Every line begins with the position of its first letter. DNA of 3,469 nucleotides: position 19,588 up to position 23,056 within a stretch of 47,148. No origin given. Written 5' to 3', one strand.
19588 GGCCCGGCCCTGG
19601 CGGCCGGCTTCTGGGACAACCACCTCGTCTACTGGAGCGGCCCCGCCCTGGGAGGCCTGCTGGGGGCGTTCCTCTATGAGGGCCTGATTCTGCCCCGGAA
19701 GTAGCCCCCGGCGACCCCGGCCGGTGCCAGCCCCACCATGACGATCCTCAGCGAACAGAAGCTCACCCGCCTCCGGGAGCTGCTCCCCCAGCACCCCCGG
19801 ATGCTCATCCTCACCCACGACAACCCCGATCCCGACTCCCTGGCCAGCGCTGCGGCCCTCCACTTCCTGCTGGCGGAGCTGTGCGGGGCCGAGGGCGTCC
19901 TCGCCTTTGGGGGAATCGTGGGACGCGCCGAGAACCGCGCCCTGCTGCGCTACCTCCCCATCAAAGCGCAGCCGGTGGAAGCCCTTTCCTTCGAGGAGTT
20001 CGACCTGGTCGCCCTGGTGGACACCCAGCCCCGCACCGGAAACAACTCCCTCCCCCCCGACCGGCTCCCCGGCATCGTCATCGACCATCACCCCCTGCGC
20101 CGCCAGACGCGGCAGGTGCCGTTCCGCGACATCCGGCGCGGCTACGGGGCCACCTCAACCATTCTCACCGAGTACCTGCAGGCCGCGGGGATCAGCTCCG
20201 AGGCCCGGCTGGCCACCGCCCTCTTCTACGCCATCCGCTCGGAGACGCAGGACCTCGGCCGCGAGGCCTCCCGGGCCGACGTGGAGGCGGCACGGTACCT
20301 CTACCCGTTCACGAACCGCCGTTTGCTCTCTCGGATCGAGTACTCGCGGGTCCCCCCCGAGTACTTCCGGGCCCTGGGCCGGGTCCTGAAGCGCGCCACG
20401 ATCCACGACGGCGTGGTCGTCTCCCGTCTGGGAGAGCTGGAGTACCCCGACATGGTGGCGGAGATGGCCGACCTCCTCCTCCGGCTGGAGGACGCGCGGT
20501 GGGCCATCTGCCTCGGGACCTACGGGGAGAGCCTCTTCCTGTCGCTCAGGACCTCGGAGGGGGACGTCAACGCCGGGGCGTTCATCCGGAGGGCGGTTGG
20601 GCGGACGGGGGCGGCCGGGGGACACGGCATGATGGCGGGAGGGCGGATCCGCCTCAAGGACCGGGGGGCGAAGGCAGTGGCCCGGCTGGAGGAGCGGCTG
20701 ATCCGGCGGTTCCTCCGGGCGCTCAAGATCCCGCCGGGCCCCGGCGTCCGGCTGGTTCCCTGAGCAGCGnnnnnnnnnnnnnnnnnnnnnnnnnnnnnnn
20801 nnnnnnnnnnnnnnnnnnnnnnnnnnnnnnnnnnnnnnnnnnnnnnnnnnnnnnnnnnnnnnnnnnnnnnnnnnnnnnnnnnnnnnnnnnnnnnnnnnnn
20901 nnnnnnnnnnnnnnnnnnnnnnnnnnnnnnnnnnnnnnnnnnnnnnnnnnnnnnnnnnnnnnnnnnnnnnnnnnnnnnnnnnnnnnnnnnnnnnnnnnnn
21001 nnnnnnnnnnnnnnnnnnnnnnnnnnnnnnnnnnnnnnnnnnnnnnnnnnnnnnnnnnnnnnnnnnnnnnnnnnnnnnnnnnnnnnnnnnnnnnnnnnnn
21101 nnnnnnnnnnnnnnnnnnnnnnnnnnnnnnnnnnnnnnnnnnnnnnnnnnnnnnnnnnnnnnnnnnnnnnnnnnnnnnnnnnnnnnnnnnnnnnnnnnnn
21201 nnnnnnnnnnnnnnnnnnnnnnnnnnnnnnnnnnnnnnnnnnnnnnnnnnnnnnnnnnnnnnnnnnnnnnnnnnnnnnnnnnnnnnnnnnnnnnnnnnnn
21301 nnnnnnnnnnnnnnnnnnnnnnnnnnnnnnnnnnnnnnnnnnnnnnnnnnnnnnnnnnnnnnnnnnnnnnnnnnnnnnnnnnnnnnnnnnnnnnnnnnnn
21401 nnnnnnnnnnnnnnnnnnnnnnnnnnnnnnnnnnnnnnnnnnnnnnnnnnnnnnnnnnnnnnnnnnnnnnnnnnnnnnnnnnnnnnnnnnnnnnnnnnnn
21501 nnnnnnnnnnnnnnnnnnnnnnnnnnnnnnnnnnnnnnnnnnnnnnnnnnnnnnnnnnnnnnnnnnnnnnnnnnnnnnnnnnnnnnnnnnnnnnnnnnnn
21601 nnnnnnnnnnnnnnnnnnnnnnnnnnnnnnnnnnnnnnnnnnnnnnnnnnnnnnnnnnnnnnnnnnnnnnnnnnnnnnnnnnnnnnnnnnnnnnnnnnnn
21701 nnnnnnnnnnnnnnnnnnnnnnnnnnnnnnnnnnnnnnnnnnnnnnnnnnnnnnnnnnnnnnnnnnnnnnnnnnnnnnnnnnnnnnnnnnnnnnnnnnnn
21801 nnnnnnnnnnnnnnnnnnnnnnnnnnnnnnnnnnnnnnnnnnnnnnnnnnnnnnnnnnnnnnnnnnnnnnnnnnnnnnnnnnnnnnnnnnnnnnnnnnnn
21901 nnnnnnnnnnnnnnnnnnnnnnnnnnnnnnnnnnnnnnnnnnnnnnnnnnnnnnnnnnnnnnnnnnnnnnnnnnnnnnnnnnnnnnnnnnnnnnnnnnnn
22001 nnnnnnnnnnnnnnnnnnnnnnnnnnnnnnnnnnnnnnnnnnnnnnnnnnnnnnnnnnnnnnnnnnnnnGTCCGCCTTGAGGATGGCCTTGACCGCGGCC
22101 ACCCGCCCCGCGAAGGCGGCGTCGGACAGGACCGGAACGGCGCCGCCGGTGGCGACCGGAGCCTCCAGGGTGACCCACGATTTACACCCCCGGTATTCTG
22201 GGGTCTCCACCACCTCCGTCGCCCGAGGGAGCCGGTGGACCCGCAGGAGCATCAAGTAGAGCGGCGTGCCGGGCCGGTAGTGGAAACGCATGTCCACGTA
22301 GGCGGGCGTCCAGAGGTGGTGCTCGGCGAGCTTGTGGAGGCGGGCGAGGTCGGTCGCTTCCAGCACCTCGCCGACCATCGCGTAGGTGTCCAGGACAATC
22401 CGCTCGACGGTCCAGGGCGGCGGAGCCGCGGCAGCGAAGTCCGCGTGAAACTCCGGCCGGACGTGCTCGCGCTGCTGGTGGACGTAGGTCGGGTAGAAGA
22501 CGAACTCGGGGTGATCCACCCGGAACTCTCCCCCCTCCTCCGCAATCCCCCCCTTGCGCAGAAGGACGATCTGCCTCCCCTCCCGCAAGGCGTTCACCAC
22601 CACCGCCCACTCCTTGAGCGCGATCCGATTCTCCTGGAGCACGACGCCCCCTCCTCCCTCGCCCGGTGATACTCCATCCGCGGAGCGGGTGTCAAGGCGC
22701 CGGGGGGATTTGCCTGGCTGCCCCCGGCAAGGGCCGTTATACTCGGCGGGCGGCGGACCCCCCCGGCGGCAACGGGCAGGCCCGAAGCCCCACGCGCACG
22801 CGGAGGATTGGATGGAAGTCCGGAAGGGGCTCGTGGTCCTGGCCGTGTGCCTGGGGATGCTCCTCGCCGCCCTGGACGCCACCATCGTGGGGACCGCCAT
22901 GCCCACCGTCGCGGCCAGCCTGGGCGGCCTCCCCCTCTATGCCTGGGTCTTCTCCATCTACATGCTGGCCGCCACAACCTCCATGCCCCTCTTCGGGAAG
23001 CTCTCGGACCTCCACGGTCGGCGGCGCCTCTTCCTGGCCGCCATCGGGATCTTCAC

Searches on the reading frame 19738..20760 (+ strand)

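Call 72: search_protein_families(library=pfam, proteins=[window:19738-20760:+], max_evalue=1e-7)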
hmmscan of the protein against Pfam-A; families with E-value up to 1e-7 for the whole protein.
window:19738-20760:+ (341 aa): 2 families
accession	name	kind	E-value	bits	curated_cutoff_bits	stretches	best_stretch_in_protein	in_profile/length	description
PF01368.27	DHH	-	1.4e-09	38.8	28.1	1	22-166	2-125/125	DHH family, N-terminal domain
PF02272.25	DHHA1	-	7.5e-09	36.4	25.9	1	225-321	3-100/102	DHHA1 domain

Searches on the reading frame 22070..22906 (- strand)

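Call 72: search_protein_families(library=pfam, proteins=[window:22070-22906:-], max_evalue=1e-7)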
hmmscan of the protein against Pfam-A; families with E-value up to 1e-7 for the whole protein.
window:22070-22906:- (279 aa): 1 family
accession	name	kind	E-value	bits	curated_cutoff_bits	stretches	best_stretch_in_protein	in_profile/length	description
PF08819.17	DUF1802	-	1.9e-57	194.3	25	1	96-270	1-173/174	Domain of unknown function (DUF1802)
